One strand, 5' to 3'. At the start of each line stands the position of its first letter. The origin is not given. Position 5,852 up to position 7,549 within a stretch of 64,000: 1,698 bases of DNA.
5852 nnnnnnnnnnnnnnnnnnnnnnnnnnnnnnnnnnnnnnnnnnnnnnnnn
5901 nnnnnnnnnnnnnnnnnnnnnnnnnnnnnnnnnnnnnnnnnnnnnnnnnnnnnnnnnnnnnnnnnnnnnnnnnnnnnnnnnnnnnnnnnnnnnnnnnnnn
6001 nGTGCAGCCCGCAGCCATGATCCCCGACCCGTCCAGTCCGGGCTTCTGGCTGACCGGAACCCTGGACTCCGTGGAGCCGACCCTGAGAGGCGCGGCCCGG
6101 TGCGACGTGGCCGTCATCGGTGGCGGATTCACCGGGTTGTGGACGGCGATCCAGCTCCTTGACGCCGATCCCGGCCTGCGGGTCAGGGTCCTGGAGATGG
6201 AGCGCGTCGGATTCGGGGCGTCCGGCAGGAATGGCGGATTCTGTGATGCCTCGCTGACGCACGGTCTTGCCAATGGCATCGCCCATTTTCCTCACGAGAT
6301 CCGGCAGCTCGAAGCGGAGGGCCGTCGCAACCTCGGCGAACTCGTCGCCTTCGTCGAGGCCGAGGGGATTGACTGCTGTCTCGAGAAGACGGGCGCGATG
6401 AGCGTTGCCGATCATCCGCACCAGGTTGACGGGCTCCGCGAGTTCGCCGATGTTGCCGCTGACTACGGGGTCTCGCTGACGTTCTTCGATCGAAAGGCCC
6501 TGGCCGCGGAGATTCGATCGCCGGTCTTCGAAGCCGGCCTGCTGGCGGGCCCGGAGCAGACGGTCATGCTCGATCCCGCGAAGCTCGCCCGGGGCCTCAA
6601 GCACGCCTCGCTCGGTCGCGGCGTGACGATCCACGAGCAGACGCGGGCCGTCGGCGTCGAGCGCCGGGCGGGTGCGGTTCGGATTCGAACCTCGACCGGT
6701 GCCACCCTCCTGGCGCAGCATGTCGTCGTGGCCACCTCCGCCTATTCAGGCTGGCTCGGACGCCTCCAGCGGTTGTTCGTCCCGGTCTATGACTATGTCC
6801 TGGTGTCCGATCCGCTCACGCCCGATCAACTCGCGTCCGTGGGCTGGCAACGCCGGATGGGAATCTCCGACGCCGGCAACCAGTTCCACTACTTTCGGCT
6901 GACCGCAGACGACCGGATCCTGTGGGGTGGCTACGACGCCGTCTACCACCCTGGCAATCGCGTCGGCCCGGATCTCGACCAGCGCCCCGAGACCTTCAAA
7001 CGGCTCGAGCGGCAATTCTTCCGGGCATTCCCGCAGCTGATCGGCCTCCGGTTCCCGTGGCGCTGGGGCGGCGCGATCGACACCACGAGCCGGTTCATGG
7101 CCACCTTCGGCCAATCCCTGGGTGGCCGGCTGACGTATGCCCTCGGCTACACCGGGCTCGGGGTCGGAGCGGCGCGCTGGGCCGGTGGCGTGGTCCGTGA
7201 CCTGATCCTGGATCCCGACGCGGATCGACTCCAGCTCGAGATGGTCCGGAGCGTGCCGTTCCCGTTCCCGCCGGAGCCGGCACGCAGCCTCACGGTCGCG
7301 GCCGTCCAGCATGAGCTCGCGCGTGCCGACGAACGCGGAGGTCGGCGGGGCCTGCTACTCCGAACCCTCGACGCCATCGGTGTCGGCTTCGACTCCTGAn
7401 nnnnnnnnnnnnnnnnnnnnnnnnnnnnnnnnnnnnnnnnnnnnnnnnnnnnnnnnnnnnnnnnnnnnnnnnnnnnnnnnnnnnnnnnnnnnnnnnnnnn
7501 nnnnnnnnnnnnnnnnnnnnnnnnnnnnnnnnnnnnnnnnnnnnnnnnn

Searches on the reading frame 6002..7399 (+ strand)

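Call 12: search_protein_families(library=pfam, proteins=[window:6002-7399:+], max_evalue=0.001)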
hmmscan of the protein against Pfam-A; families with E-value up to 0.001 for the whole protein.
window:6002-7399:+ (465 aa): 5 families
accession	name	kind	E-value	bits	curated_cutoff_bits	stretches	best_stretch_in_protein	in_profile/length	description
PF01266.30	DAO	-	2.5e-52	179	27.9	1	35-400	1-352/353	FAD dependent oxidoreductase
PF03486.20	HI0933_like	-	4.6e-06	26.7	50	0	35-134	2-102/244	HI0933-like protein Rossmann domain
PF07992.20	Pyr_redox_2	-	7.2e-06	26.1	26.1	0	35-246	2-108/291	Pyridine nucleotide-disulphide oxidoreductase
PF13454.12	NAD_binding_9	-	2e-05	25.1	21.8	0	205-246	111-153/155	FAD-NAD(P)-binding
PF00890.30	FAD_binding_2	-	0.00063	19.5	20.4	0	35-254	1-211/414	FAD binding domain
